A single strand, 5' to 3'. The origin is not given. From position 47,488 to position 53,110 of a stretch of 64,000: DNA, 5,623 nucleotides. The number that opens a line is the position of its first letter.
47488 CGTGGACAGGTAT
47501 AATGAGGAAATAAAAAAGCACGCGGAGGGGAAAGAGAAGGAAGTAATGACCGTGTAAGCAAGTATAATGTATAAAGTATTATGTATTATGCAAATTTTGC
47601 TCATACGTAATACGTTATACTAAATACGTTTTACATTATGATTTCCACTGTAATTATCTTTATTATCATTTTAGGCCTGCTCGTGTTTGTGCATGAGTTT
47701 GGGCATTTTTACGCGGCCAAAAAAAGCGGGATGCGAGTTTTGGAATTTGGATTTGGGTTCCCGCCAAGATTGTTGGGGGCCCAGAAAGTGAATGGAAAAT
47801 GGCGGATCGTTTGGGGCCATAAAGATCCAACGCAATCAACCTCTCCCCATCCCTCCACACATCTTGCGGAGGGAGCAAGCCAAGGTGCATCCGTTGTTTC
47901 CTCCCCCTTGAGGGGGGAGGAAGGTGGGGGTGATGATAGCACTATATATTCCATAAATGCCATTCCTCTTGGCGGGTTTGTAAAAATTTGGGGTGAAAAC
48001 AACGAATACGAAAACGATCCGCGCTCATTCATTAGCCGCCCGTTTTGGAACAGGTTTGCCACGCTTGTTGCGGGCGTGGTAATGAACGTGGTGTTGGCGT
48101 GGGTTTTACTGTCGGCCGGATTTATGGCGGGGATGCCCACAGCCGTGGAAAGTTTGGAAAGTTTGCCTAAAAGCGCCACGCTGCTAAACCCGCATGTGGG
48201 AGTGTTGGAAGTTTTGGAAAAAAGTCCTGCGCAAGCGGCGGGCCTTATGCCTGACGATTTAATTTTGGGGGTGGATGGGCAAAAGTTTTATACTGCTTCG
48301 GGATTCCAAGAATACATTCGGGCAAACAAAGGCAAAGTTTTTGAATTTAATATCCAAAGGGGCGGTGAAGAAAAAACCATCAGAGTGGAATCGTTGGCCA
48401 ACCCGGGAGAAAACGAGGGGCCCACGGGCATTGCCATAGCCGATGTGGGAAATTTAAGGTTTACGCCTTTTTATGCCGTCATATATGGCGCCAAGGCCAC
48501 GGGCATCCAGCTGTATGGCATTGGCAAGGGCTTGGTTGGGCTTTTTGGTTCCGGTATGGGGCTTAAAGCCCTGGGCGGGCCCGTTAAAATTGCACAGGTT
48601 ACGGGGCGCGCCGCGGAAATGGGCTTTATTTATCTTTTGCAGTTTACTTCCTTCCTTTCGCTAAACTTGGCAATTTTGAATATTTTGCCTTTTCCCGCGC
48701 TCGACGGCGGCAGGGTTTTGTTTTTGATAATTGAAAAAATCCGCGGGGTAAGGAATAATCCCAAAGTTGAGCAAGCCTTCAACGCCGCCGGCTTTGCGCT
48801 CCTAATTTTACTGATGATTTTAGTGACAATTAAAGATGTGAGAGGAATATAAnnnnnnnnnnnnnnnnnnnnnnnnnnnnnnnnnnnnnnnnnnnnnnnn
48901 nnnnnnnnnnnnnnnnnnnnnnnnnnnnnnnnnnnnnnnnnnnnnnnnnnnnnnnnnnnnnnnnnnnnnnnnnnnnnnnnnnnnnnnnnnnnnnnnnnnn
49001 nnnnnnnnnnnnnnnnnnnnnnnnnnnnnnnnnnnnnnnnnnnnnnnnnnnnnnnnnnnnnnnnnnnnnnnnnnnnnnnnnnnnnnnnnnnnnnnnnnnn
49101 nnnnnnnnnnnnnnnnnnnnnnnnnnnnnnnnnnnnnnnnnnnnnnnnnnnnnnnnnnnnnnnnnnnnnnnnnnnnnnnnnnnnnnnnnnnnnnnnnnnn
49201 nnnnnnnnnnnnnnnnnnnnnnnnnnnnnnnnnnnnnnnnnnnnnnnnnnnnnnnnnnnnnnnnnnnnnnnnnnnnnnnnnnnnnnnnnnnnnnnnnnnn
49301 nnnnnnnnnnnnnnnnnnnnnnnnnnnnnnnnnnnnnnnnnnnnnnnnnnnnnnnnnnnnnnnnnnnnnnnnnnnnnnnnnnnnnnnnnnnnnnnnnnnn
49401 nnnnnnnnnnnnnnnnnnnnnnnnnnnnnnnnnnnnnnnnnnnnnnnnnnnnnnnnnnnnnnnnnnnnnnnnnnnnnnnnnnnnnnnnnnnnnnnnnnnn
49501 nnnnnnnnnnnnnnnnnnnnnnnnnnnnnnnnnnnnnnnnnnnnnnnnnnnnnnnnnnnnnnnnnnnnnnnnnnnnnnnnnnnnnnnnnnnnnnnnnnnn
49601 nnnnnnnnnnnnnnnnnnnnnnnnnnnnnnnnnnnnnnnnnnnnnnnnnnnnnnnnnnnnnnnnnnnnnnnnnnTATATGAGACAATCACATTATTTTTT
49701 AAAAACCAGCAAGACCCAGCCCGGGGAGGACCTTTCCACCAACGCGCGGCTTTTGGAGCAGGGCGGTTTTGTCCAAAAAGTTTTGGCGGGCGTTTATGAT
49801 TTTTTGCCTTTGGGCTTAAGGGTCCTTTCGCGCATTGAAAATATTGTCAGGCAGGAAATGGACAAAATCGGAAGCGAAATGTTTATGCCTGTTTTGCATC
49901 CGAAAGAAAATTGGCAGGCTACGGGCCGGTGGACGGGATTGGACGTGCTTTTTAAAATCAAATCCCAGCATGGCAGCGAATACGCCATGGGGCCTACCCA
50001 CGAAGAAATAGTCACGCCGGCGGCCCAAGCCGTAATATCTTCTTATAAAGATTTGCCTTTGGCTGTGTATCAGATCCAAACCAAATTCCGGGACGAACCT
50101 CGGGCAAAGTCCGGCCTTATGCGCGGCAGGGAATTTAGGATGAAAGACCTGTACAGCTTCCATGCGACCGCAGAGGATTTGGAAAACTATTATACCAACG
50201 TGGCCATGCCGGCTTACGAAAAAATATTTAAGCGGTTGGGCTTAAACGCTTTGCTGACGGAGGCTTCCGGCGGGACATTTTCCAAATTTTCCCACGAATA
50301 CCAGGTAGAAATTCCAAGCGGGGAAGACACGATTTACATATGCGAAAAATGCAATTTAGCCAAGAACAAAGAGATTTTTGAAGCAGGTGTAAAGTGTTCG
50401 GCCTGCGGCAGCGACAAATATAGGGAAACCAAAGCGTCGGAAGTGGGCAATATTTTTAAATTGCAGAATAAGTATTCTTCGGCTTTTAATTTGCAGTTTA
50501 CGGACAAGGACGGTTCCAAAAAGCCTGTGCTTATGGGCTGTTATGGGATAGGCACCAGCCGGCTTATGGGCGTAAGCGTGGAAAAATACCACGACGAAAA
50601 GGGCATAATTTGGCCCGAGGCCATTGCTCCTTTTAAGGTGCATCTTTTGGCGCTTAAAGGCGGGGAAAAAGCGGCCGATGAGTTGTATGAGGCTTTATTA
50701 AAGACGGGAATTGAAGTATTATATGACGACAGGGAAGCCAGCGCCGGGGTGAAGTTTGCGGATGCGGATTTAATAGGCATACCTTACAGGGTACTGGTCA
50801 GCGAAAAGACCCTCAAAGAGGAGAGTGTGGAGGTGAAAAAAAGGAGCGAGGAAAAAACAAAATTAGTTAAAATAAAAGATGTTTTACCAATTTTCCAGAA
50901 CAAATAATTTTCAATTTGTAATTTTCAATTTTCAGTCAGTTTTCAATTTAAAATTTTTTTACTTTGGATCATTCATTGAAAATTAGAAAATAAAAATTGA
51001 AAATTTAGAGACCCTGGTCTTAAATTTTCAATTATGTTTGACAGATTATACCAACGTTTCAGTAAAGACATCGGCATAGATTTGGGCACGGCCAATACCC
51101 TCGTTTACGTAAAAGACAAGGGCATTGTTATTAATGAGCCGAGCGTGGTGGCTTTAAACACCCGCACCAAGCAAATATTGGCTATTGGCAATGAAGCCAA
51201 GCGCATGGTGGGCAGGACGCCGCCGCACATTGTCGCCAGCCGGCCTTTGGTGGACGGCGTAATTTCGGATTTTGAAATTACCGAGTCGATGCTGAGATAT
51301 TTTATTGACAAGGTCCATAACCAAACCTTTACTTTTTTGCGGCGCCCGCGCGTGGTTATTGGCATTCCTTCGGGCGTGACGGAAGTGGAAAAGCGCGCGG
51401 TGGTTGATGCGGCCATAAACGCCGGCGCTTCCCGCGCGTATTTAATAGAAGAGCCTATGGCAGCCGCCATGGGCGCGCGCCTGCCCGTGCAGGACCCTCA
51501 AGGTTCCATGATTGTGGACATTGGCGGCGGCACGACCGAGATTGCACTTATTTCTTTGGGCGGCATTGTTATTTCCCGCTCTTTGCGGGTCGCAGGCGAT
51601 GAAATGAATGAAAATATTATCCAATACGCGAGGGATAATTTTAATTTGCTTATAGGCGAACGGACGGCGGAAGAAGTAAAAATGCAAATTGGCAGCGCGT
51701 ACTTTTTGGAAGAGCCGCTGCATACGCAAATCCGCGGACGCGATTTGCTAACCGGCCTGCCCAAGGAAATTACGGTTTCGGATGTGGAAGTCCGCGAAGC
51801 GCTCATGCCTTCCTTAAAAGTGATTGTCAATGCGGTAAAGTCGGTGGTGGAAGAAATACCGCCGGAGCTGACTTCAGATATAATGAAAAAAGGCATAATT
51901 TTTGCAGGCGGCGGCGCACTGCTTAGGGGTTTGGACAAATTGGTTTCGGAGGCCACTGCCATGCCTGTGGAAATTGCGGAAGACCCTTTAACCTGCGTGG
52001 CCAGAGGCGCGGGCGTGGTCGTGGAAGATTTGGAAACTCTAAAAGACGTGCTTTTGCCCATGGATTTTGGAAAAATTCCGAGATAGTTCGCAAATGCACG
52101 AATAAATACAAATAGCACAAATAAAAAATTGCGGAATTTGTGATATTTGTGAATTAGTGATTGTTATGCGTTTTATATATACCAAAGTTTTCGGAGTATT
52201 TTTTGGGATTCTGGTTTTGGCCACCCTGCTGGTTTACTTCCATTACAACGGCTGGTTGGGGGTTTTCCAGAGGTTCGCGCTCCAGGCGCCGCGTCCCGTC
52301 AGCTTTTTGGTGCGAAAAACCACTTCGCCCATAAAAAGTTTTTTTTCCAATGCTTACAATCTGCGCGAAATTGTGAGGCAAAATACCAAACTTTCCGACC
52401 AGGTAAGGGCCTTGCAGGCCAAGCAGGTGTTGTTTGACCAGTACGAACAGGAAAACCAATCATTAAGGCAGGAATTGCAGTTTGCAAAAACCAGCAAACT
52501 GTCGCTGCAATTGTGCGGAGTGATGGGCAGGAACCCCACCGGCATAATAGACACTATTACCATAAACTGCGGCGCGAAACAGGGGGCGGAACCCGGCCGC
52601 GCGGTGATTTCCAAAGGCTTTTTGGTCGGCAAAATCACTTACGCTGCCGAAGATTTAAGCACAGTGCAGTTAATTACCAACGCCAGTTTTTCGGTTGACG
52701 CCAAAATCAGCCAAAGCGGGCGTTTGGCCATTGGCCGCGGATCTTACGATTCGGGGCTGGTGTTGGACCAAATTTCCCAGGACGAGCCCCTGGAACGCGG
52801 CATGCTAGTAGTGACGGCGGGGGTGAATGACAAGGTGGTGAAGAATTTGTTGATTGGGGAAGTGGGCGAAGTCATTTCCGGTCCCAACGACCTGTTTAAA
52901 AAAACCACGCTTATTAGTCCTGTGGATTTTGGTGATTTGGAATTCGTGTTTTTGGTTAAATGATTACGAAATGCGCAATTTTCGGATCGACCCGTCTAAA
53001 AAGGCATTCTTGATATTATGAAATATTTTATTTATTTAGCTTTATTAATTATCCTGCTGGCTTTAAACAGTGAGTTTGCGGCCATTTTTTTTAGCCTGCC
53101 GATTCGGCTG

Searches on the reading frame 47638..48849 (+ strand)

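Call 88: search_protein_families(library=pfam, proteins=[window:47638-48849:+], max_evalue=0.0001)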
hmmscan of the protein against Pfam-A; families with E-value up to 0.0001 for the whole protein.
window:47638-48849:+ (404 aa): 4 families
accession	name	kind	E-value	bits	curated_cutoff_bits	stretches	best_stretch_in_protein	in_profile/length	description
PF02163.28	Peptidase_M50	-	1.3e-51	175.5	27.2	2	100-392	45-221/221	Peptidase family M50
PF13180.12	PDZ_2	-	1.7e-09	38.2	27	1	184-251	11-79/80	PDZ domain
PF17820.7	PDZ_6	-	1.1e-08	35.1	27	1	189-241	2-54/54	PDZ domain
PF04495.20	GRASP55_65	-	2.1e-05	25.3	27.7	1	186-250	44-109/138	GRASP55/65 PDZ-like domain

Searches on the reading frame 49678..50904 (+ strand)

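Call 88: search_protein_families(library=pfam, proteins=[window:49678-50904:+], max_evalue=0.0001)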
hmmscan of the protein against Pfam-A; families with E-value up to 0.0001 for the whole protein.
window:49678-50904:+ (409 aa): 2 families
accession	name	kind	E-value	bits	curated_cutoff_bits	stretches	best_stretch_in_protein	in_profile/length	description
PF00587.30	tRNA-synt_2b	-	8.7e-32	111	29.3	1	92-304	1-179/179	tRNA synthetase class II core domain (G, H, P, S and T)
PF03129.25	HGTP_anticodon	-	6.6e-19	68.3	21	1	330-408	15-93/94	Anticodon binding domain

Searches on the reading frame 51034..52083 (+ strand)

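Call 88: search_protein_families(library=pfam, proteins=[window:51034-52083:+], max_evalue=0.0001)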
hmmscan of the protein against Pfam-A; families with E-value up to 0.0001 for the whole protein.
window:51034-52083:+ (350 aa): 5 families
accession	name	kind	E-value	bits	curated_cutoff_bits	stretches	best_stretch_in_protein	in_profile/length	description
PF06723.19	MreB_Mbl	-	4.9e-144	479.6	27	1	10-337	1-326/327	MreB/Mbl protein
PF14450.12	FtsA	-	5.3e-12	46.6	31.8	1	160-317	2-112/127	Cell division protein FtsA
PF00012.26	HSP70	-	3.9e-10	39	20.6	1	91-204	118-239/599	Hsp70 protein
PF00022.25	Actin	-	1.5e-06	27.5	27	0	15-201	9-189/410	Actin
PF11104.14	PilM_2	-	2.3e-06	27.2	27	0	287-325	277-314/340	Type IV pilus assembly protein PilM;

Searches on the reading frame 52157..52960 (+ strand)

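Call 88: search_protein_families(library=pfam, proteins=[window:52157-52960:+], max_evalue=0.0001)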
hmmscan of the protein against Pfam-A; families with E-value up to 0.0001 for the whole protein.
window:52157-52960:+ (268 aa): 1 family
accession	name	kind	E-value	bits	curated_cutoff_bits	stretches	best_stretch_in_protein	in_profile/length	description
PF04085.20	MreC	-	3e-30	105.4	28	1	122-268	1-147/147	Rod shape-determining protein MreC, barrel core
